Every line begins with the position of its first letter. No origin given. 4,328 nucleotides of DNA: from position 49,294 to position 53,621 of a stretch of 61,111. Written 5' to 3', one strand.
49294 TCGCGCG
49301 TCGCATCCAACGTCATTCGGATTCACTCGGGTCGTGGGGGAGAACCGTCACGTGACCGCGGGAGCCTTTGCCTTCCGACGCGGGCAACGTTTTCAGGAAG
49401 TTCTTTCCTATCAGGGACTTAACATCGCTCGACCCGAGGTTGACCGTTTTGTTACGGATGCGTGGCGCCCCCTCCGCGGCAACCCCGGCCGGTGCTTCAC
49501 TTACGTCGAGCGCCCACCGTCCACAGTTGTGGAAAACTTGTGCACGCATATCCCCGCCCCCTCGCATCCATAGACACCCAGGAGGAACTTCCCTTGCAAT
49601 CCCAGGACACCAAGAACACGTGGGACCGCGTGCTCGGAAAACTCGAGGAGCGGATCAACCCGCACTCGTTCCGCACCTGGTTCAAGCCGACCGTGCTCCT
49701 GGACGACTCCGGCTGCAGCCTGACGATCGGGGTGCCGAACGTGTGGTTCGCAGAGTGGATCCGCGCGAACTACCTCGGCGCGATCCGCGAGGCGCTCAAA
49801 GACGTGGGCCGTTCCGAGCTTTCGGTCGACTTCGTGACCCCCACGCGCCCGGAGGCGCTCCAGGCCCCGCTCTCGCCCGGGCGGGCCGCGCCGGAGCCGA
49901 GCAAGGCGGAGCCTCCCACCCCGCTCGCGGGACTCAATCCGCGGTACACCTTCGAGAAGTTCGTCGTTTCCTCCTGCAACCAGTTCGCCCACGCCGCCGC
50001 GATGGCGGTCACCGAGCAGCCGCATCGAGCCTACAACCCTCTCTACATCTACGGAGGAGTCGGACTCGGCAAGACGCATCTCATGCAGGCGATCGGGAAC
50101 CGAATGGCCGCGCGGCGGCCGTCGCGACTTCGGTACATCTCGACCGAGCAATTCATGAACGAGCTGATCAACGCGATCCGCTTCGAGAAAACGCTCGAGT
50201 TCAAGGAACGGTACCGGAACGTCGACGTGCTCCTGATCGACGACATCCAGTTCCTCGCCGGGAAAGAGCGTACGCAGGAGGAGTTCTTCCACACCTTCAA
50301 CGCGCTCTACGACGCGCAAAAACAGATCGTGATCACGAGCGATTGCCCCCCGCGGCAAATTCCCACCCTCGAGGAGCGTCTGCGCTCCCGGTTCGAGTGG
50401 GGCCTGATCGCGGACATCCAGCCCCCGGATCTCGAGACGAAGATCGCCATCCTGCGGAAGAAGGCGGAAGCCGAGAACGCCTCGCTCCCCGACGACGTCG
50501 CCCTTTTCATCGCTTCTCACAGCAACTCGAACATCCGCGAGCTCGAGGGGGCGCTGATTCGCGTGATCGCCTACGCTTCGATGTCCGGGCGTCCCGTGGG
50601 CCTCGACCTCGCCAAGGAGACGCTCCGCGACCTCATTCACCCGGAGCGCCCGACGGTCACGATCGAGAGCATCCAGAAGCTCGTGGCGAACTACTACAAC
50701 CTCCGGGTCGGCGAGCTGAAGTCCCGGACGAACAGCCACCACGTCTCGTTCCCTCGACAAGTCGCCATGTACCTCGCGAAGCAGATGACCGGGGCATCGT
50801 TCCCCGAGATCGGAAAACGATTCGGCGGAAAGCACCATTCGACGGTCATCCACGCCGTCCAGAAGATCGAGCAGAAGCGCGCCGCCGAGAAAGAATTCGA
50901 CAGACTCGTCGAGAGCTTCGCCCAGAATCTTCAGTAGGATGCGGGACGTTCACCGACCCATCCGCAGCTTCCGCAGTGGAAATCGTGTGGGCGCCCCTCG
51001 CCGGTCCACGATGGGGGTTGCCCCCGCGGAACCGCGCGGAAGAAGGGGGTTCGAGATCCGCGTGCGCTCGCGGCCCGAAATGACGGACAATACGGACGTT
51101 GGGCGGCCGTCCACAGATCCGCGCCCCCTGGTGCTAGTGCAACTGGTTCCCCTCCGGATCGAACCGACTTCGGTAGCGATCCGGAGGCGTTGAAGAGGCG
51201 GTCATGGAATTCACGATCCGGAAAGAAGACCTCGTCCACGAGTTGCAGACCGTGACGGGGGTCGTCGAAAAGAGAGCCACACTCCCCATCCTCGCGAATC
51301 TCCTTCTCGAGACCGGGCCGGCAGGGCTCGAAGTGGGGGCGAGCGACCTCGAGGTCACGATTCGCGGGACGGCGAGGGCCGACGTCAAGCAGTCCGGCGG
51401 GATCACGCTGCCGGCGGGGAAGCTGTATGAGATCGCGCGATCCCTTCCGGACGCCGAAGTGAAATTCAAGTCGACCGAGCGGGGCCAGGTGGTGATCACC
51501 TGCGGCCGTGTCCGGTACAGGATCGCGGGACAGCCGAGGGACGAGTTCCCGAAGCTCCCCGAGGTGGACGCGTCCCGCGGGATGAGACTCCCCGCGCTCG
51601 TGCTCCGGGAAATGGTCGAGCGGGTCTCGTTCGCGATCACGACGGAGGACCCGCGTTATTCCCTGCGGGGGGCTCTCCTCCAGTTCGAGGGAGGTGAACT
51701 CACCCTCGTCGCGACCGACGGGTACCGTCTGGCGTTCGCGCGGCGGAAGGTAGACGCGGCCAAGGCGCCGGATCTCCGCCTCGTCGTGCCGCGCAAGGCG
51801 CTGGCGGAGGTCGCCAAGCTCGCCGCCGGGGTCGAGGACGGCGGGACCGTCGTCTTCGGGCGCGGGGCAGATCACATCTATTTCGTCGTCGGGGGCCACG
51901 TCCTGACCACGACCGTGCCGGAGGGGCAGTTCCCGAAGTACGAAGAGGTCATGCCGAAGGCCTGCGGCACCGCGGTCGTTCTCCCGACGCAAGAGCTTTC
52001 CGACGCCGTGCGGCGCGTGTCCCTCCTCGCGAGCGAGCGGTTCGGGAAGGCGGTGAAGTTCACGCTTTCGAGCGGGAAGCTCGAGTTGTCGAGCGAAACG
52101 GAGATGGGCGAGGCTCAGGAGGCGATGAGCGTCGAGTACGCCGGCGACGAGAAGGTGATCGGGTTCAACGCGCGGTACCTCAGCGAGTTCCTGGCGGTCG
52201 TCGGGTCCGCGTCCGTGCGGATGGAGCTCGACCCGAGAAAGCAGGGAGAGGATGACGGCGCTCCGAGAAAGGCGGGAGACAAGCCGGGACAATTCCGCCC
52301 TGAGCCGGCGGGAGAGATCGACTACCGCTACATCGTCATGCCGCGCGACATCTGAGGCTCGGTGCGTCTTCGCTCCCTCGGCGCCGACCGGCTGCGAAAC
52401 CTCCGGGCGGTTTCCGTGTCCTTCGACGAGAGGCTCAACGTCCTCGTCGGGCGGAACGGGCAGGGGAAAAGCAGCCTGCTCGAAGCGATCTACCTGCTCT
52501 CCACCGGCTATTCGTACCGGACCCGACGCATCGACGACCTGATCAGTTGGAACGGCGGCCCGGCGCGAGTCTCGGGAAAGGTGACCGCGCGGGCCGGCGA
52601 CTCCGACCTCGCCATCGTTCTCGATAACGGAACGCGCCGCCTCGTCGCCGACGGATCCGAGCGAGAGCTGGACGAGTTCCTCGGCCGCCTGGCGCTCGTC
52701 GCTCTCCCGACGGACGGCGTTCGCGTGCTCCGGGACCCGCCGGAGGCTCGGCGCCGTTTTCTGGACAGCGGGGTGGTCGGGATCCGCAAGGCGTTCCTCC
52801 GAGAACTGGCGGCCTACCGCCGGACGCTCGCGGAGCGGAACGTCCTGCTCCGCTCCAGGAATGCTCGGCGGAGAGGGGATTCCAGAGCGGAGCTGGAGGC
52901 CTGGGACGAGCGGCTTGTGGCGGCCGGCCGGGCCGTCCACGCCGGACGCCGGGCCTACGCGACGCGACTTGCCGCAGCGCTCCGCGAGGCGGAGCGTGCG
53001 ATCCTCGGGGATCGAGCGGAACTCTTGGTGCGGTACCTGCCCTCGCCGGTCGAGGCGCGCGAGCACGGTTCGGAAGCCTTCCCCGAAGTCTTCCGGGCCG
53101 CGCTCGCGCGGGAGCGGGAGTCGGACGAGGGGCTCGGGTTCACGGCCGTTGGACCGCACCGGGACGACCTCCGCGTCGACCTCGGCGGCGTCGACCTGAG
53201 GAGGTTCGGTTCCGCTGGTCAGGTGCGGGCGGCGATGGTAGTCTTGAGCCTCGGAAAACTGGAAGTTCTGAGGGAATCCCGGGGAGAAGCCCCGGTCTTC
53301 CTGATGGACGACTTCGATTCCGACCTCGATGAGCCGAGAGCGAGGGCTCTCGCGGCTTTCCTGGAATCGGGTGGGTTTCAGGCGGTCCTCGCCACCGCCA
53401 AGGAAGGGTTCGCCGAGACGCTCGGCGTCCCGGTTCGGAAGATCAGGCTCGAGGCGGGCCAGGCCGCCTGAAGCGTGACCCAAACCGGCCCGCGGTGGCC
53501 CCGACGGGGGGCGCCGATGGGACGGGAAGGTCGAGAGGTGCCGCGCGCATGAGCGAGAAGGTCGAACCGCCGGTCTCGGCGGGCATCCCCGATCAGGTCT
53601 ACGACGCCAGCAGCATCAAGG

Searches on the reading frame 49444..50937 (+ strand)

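Call 27: search_protein_families(library=pfam, proteins=[window:49444-50937:+], max_evalue=0.001)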
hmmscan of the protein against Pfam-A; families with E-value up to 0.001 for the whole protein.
window:49444-50937:+ (497 aa): 9 families
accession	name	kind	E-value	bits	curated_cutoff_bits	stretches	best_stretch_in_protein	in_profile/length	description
PF00308.24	Bac_DnaA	-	1.7e-69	233.6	23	1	164-323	1-161/162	Bacterial DnaA ATPAse domain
PF08299.17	Bac_DnaA_C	-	6.4e-28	97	31.5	1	407-475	1-69/69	Bacterial dnaA protein helix-turn-helix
PF11638.13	DnaA_N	-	5.6e-15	55.3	24.6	1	58-119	2-64/65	DnaA N-terminal domain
PF01695.23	IstB_IS21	-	6.8e-11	42.5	24.1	1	200-302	95-195/238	IstB-like ATP binding protein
PF00004.35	AAA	-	6.4e-06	27.1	21.2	1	201-317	2-123/131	ATPase family associated with various cellular activities (AAA)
PF03969.22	AFG1_ATPase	-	1.4e-05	24.7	27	0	189-228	53-92/361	AFG1-like ATPase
PF13401.12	AAA_22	-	7.1e-05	23.6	27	0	199-233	7-40/130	AAA domain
PF13173.12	AAA_14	-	0.00012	22.5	27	1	198-313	3-111/129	AAA domain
PF22688.2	Hda_lid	-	0.00023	21.6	27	0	331-373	2-44/65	Hda, lid domain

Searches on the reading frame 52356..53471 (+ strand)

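Call 27: search_protein_families(library=pfam, proteins=[window:52356-53471:+], max_evalue=0.001)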
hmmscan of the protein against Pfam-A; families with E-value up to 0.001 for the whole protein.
window:52356-53471:+ (371 aa): 4 families
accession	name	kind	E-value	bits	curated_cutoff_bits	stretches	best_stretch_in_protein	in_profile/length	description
PF02463.25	SMC_N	-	3.6e-17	63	40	1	6-355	3-204/220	RecF/RecN/SMC N terminal domain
PF13175.12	AAA_15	-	2e-08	34.7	32.1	1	14-50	12-48/374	AAA ATPase domain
PF13476.12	AAA_23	-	1.3e-07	33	27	1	14-73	8-66/201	AAA domain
PF13304.12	AAA_21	-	1.3e-06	29.1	27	1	27-346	1-296/304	AAA domain, putative AbiEii toxin, Type IV TA system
